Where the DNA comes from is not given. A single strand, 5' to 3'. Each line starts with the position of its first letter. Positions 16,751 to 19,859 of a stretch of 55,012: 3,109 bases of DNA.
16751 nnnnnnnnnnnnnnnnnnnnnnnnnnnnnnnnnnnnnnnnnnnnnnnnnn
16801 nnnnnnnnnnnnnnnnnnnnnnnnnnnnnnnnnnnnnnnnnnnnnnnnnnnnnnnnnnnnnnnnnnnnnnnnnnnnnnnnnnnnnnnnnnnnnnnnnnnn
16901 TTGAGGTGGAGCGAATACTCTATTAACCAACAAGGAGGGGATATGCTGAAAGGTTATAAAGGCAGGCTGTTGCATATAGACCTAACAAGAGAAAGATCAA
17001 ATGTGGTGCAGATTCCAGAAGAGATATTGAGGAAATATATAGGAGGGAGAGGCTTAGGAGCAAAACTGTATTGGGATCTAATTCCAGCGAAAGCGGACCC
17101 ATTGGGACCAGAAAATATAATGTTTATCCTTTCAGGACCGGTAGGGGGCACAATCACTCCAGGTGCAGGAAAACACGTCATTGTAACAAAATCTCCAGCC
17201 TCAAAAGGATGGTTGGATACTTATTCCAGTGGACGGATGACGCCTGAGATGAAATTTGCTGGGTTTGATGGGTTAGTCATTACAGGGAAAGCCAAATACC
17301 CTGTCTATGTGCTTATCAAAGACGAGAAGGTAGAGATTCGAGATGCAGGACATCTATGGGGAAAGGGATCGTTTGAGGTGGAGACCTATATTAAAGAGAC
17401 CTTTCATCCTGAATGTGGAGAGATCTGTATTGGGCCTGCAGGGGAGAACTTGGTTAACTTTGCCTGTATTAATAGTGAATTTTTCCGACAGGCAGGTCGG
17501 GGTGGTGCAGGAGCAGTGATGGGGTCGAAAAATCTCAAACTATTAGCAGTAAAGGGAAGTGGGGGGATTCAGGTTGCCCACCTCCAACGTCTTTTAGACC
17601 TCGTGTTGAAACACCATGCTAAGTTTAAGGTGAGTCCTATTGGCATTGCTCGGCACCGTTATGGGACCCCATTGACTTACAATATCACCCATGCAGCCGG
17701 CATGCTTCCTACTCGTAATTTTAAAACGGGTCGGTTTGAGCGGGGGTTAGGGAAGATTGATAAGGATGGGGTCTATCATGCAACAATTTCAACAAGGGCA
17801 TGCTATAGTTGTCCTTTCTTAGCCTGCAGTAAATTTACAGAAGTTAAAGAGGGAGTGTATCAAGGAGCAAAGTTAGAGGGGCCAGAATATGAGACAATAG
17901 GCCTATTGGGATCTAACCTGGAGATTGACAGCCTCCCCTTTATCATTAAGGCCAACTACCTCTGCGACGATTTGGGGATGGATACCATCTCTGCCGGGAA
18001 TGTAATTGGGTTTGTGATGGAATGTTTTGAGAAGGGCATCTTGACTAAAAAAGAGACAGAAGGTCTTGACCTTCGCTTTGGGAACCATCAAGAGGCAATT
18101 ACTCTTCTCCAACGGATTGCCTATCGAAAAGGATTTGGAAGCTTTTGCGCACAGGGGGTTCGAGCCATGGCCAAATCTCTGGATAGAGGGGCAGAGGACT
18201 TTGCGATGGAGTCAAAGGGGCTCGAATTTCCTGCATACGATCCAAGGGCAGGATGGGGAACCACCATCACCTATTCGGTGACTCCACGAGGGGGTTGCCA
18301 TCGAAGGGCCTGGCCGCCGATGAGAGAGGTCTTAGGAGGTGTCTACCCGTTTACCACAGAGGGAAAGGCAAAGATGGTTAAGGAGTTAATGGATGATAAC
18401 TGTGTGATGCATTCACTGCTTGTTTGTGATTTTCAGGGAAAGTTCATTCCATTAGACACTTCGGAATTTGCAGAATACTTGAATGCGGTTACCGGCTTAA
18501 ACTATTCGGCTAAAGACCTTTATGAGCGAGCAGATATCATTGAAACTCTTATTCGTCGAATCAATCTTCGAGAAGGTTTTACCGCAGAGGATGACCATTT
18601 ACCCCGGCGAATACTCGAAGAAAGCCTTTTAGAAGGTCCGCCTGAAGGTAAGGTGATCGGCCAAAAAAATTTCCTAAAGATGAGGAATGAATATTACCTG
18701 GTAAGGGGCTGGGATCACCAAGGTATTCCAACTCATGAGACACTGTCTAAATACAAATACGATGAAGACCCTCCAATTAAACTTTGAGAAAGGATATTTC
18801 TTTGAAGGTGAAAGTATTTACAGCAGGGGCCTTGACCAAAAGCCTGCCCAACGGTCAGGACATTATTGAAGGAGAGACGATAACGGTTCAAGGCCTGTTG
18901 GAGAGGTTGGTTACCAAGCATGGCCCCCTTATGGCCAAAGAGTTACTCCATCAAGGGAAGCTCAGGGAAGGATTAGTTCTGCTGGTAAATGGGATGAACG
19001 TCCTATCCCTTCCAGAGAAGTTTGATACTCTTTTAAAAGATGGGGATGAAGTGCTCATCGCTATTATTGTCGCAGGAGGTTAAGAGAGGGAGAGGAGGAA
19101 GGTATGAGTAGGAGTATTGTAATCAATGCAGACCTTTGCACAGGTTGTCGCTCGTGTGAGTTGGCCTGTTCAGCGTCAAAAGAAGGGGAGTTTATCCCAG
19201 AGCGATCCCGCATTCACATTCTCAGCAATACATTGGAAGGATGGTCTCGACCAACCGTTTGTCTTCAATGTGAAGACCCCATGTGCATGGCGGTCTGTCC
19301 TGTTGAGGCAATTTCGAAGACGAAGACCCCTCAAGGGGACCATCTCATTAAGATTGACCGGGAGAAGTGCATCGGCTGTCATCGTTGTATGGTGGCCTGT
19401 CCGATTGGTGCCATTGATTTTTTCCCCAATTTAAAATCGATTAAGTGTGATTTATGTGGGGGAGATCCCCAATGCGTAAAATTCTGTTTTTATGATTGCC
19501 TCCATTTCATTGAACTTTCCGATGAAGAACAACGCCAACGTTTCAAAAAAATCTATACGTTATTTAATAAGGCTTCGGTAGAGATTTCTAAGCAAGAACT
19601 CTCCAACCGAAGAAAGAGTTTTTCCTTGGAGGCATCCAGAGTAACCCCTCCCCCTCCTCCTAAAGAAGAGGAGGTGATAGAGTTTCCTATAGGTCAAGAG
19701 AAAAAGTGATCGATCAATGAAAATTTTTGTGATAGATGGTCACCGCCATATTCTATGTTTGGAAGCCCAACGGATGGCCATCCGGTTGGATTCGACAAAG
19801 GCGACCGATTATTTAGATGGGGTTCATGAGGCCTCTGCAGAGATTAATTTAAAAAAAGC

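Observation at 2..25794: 26-kb co-directional catabolic supercluster: Mo-hydroxylase + two tungsten-type AORs + pyridine-carboxylate-pathway-like hydrolases, possibly an anaerobic N-heteroaromatic acid route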

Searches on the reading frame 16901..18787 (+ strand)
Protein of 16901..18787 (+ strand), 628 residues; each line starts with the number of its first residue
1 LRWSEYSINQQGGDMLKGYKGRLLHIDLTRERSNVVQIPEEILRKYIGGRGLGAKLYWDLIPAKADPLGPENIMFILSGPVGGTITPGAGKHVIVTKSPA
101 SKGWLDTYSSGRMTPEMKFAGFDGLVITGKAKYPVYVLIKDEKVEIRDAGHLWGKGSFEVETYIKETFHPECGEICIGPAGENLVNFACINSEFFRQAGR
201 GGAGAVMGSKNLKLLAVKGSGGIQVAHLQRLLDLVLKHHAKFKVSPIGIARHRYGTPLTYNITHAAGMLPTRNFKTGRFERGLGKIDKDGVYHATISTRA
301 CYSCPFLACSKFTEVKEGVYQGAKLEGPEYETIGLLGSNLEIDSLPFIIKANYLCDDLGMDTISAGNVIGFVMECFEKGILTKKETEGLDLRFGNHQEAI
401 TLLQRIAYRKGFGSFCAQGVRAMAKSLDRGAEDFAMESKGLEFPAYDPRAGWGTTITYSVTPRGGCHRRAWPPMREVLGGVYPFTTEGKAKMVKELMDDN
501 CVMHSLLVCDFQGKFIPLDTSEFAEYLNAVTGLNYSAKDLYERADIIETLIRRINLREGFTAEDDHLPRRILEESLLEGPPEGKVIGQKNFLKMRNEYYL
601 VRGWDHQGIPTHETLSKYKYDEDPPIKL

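Call 5: search_protein_families(library=pfam, proteins=[window:16901-18787:+], max_evalue=0.001)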
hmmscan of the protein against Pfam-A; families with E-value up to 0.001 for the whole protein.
window:16901-18787:+ (628 aa): 2 families
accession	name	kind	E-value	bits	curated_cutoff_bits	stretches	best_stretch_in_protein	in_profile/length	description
PF01314.23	AFOR_C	-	4.8e-124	414.8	27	1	237-617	5-382/385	Aldehyde ferredoxin oxidoreductase, domains 2 & 3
PF02730.20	AFOR_N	-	3.1e-73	246.2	29.8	1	21-219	1-198/199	Aldehyde ferredoxin oxidoreductase, N-terminal domain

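Call 7: search_protein_families(library=ncbifam, proteins=[window:16901-18787:+], max_evalue=0.00001)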
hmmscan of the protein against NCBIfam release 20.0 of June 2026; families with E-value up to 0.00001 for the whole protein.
window:16901-18787:+ (628 aa): 2 families
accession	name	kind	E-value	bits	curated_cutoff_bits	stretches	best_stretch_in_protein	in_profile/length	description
NF007354.0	PRK09849.1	equivalog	6.2e-59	200.3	868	1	15-233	4-221/703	aldehyde ferredoxin oxidoreductase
NF040818.1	GAPOR_Arch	equivalog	5.3e-09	34.9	1300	1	64-146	44-125/654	glyceraldehyde-3-phosphate:ferredoxin oxidoreductase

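Call 11: search_solved_structures(query=window:16901-18787:+, max_evalue=1e-10)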
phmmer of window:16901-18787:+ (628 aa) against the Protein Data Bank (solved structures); distinct sequences matched with E-value up to 1e-10: 9.
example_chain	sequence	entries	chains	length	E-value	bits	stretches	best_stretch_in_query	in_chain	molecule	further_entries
9mqx_D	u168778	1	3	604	2.9e-116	392.7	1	18-616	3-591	Aldehyde:ferredoxin oxidoreductase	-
1aor_A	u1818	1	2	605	3.4e-116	392.4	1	18-614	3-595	ALDEHYDE FERREDOXIN OXIDOREDUCTASE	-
9g7j_A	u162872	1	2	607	2e-111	376.7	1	17-622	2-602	Aldehyde ferredoxin oxidoreductase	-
1b25_A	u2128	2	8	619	3.5e-100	339.5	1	18-621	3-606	PROTEIN (FORMALDEHYDE FERREDOXIN OXIDOREDUCTASE) | FORMALDEHYDE FERREDOXIN OXIDOREDUCTASE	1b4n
8c0z_A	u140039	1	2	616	1.7e-94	320.7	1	22-617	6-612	Aldehyde:ferredoxin oxidoreductase,tungsten-containing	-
9q1t_A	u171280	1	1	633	2.5e-84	287.2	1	16-619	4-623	Tungsten-dependent aldehyde oxidoreductase WOR83 from Haloferax volcanii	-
6x1o_A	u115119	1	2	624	1.2e-78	268.4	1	18-617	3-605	Formaldehyde:ferredoxin oxidoreductase wor5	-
6x6u_A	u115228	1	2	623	1.2e-78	268.4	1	18-617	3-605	Formaldehyde:ferredoxin oxidoreductase wor5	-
4z3w_A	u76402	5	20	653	1.3e-56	195.6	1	20-436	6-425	Benzoyl-CoA reductase, putative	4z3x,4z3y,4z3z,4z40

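Call 45: find_related_loci(query=window:16943-18787:+, collection=genome_contigs, flank=10000)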
Query window:16943-18787:+ (614 aa) in genome_contigs; peptide patterns used: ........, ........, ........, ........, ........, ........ (x = any residue, [..] = any of these).
138 stretches matched a pattern; 120 encode a relative of the query (tblastn E <= 1e-3); the best 80 are kept; 80 distinct loci.
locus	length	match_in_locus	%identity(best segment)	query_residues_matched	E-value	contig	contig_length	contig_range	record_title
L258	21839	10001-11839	67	1-614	0e+0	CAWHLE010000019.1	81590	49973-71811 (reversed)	MAG: uncultured delta proteobacterium isolate MFD02416.bin.2.187 genome assembly, contig: contig_62410, whole genome sho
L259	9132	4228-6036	53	2-604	0e+0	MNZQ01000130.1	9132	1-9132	MAG: Syntrophaceae bacterium CG2_30_58_14 cg2_3.0_scaffold_7680_c, whole genome shotgun sequence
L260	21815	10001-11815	52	1-605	0e+0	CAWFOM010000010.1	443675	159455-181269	MAG: uncultured delta proteobacterium isolate MFD05942.bin.3.94 genome assembly, contig: contig_26775, whole genome shot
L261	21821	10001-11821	52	2-608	0e+0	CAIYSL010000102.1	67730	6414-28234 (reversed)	MAG: uncultured Syntrophobacterales bacterium isolate LaPlata_bin-3846 genome assembly, contig: bin-3846:102/141, whole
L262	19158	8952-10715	43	4-594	2e-142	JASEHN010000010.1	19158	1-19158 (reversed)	MAG: Thermodesulfobacteriota bacterium isolate Yes70-24 NODE_1076_length_19158_cov_4.128200, whole genome shotgun sequen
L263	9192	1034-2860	37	2-603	1e-132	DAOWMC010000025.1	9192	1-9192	MAG TPA_asm: Methanobacteriota archaeon isolate CSMAG_2992 CSMAG_2992_k141_1460256_length_9192_cov_469.9006, whole genom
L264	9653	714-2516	37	1-603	1e-131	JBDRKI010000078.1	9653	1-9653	MAG: Armatimonadota bacterium isolate MEGAHIT-group-1.7 k141_411011, whole genome shotgun sequence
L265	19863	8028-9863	39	1-603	4e-131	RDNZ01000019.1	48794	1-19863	MAG: Candidatus Thorarchaeota archaeon isolate DZG_bin1.115 NODE_19_length_48794_cov_12.400291, whole genome shotgun seq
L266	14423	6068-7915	38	1-607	2e-128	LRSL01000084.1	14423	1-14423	MAG: Candidatus Thorarchaeota archaeon SMTZ1-45 WOR1_30_36_4243, whole genome shotgun sequence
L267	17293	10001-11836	38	1-603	6e-128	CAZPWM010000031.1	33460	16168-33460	MAG TPA_asm: uncultured archaeon isolate SRP214966_co4_397 genome assembly, contig: NODE_883_length_33460_cov_6.466038,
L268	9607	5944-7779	39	1-603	2e-127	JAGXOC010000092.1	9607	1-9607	MAG: Candidatus Thorarchaeota archaeon isolate bin66 NODE_92_length_9607_cov_13.181637, whole genome shotgun sequence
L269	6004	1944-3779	39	1-603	3e-127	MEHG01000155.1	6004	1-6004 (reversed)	MAG: Candidatus Thorarchaeota archaeon AB_25 ThorAB25_contig000155, whole genome shotgun sequence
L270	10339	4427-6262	39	1-603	1e-125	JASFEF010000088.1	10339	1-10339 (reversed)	MAG: Candidatus Thorarchaeota archaeon isolate D0606M12metaG_Bin_135 D0606M12metaG_FD_scaffold_1760_c1, whole genome sho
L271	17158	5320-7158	38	1-603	3e-125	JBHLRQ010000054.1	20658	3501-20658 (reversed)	MAG: Candidatus Thorarchaeota archaeon isolate TM1S.149 TM1S.149@3926, whole genome shotgun sequence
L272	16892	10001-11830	38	1-603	7e-124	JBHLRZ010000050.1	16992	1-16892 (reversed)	MAG: Candidatus Thorarchaeota archaeon isolate TM2M.152 TM2M.152@6175, whole genome shotgun sequence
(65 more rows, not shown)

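Call 49: search_protein_families(library=pfam, proteins=[L258:4860-5345:-, L258:18113-18712:-, L258:18761-19147:-, L258:19214-20518:-, L258:20641-21114:-, L258:21344-21787:-, L260:13240-15018:+, L260:15411-16589:+, L260:1343-3316:-, L260:3079-3912:-], max_evalue=0.0001)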
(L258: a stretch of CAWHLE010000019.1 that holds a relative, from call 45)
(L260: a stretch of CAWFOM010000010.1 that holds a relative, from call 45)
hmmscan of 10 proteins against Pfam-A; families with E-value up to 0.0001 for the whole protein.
L258:4860-5345:- (161 aa): 2 families
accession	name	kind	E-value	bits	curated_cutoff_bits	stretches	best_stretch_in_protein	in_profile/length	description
PF07883.17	Cupin_2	-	1.4e-14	54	27.2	1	79-144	5-69/70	Cupin domain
PF00190.28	Cupin_1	-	3.3e-06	27.2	22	1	77-147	38-116/151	Cupin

L258:18113-18712:- (199 aa): 1 family
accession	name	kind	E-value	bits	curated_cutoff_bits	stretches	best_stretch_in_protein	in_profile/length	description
PF09719.15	C_GCAxxG_C_C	-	2.6e-15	57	27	1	49-195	3-117/118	Putative redox-active protein (C_GCAxxG_C_C)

L258:18761-19147:- (128 aa): 0 families

L258:19214-20518:- (434 aa): 2 families
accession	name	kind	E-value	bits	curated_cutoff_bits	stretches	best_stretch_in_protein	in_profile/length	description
PF00557.29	Peptidase_M24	-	6.8e-32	111.4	23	1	206-417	2-208/208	Metallopeptidase family M24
PF01321.24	Creatinase_N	-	1e-07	32.9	22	1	51-198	1-128/128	Creatinase/Prolidase N-terminal domain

L258:20641-21114:- (157 aa): 2 families
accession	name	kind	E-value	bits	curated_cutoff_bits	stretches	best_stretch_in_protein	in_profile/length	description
PF07883.17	Cupin_2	-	6.2e-10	39.1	27.2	1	55-125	3-65/70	Cupin domain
PF00190.28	Cupin_1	-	1.1e-07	32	22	1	50-132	33-116/151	Cupin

L258:21344-21787:- (147 aa): 1 family
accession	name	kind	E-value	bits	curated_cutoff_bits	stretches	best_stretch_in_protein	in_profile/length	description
PF13407.12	Peripla_BP_4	-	1.4e-17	64.6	35.1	1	2-112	145-257/258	Periplasmic binding protein domain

L260:13240-15018:+ (592 aa): 2 families
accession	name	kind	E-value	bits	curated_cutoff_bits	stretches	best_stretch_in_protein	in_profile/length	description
PF02129.25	Peptidase_S15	-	1.2e-42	146.9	23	1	36-318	1-260/262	X-Pro dipeptidyl-peptidase (S15 family)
PF08530.16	PepX_C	-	4.7e-34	118.6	22.5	1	345-534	2-182/217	X-Pro dipeptidyl-peptidase C-terminal non-catalytic domain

L260:15411-16589:+ (392 aa): 0 families

L260:1343-3316:- (657 aa): 2 families
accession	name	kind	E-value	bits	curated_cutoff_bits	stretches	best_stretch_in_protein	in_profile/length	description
PF00425.24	Chorismate_bind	-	3.4e-78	263.2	27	1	190-441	2-257/257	chorismate binding enzyme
PF01063.24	Aminotran_4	-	4.5e-33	115.4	28.5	1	456-652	2-219/223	Amino-transferase class IV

L260:3079-3912:- (277 aa): 1 family
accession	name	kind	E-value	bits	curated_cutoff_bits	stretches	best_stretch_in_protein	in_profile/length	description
PF00795.27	CN_hydrolase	-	7.8e-34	117.6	23.2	1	5-242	2-255/256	Carbon-nitrogen hydrolase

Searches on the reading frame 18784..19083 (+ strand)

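Call 5: search_protein_families(library=pfam, proteins=[window:18784-19083:+], max_evalue=0.001)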
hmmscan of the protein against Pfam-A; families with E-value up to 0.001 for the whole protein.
window:18784-19083:+ (99 aa): 1 family
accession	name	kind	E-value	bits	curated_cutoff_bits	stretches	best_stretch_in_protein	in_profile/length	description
PF02597.26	ThiS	-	1.9e-08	35.2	22.5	1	24-99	13-76/76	ThiS family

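Call 7: search_protein_families(library=ncbifam, proteins=[window:18784-19083:+], max_evalue=0.00001)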
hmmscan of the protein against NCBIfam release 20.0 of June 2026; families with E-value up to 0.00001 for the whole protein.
window:18784-19083:+ (99 aa): 2 families
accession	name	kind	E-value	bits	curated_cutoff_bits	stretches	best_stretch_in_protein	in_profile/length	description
TIGR01687.1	moaD_arch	subfamily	1.1e-08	35.4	49.5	1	25-99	15-88/88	MoaD family protein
NF041918.1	SAMP1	equivalog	4.4e-07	30.3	60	1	31-99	24-91/91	ubiquitin-like small modifier protein 1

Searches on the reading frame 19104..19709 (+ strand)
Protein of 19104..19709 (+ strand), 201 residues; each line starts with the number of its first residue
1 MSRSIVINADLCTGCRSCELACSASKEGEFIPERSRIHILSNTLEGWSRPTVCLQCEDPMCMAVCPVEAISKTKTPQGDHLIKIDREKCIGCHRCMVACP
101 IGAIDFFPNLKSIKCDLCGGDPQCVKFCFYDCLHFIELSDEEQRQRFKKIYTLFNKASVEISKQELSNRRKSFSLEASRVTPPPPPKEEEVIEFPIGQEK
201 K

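Call 5: search_protein_families(library=pfam, proteins=[window:19104-19709:+], max_evalue=0.001)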
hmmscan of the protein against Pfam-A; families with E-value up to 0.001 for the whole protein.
window:19104-19709:+ (201 aa): 11 families
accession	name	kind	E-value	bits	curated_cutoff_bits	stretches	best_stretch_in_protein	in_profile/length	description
PF12837.12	Fer4_6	-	6.4e-13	48.4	25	2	82-104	2-24/24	4Fe-4S binding domain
PF12838.12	Fer4_7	-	2.9e-12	47.3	27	1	53-103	2-52/52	4Fe-4S dicluster domain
PF00037.32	Fer4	-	3.4e-11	42.9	21.1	2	82-105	1-24/24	4Fe-4S binding domain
PF13237.11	Fer4_10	-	4.3e-11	43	25.5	2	50-100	6-53/53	4Fe-4S dicluster domain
PF12797.12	Fer4_2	-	1.3e-10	40.9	24.5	2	82-100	3-21/22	4Fe-4S binding domain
PF14697.11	Fer4_21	-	2.6e-09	37.5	35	2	52-105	7-58/59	4Fe-4S dicluster domain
PF25160.1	LdpA_Fe-S-bd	-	3.2e-08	33.7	27.6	1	55-106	4-45/49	LdpA Fe-S cluster-binding domain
PF13187.11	Fer4_9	-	2.1e-07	31.3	27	1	53-104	2-52/52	4Fe-4S dicluster domain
PF13247.11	Fer4_11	-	1.2e-06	29.1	26.2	1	50-135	7-97/100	4Fe-4S dicluster domain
PF12800.12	Fer4_4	-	1.8e-05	25.1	24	0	87-100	2-15/17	4Fe-4S binding domain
PF13484.11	Fer4_16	-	0.00073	20.7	30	0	88-111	1-25/66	4Fe-4S double cluster binding domain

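Call 7: search_protein_families(library=ncbifam, proteins=[window:19104-19709:+], max_evalue=0.00001)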
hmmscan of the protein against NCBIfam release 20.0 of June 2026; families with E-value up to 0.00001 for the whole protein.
window:19104-19709:+ (201 aa): 32 families (the best 25 are shown)
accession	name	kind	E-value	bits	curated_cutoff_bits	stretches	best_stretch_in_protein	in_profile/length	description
NF045766.1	PhenlGlyoxDHPadI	equivalog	7.9e-27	94.1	700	1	4-138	6-138/443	NADH-dependent phenylglyoxylate dehydrogenase subunit beta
NF009408.0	PRK12769.1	equivalog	3.8e-23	81.5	1003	1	1-183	1-192/659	formate-dependent uric acid utilization protein AegA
NF009451.0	PRK12809.1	equivalog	1.6e-21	76.3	1154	1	1-159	1-160/639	formate-dependent uric acid utilization protein YgfT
NF007382.0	PRK09898.1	equivalog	1.2e-18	67.4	213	1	50-140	120-205/208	ferredoxin-like protein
NF007658.0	PRK10330.1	equivalog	1.6e-18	66.9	260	1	1-105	1-105/181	electron transport protein HydN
TIGR02951.1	DMSO_dmsB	equivalog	5.8e-17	62.2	214.1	1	7-140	6-155/161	DMSO/selenate family reductase complex B subunit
NF038355.1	FDH3_beta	equivalog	1.5e-16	61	240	1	6-123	6-126/180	formate dehydrogenase FDH3 subunit beta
NF041715.1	arsenate_red_ArrB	equivalog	3.5e-14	52.9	450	1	4-106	4-106/233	arsenate respiratory reductase iron-sulfur subunit ArrB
NF008134.0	PRK10882.1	equivalog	1.8e-12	47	263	1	52-119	112-179/329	hydrogenase 2 operon protein HybA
NF045797.1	DsrO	equivalog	1.8e-11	43.9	200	1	48-106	98-152/235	sulfate reduction electron transfer complex DsrMKJOP subunit DsrO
NF006221.0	PRK08348.1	subfamily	3.1e-11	43.1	124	1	82-162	39-122/136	NADH-plastoquinone oxidoreductase subunit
NF011569.0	PRK14993.1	equivalog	7e-11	42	416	1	5-118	46-162/244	tetrathionate reductase subunit TtrB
TIGR03149.1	cyt_nit_nrfC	equivalog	8.2e-11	41.7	377.6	1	5-165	41-206/225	cytochrome c nitrite reductase Fe-S protein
NF041782.1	mnquin_red_QrcC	equivalog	6.3e-10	39.1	400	1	5-106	3-118/239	menaquinone reductase iron-sulfur cluster-binding subunit QrcC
TIGR01582.1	FDH-beta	equivalog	1.1e-09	37.8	334.7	1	42-146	82-188/283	formate dehydrogenase subunit beta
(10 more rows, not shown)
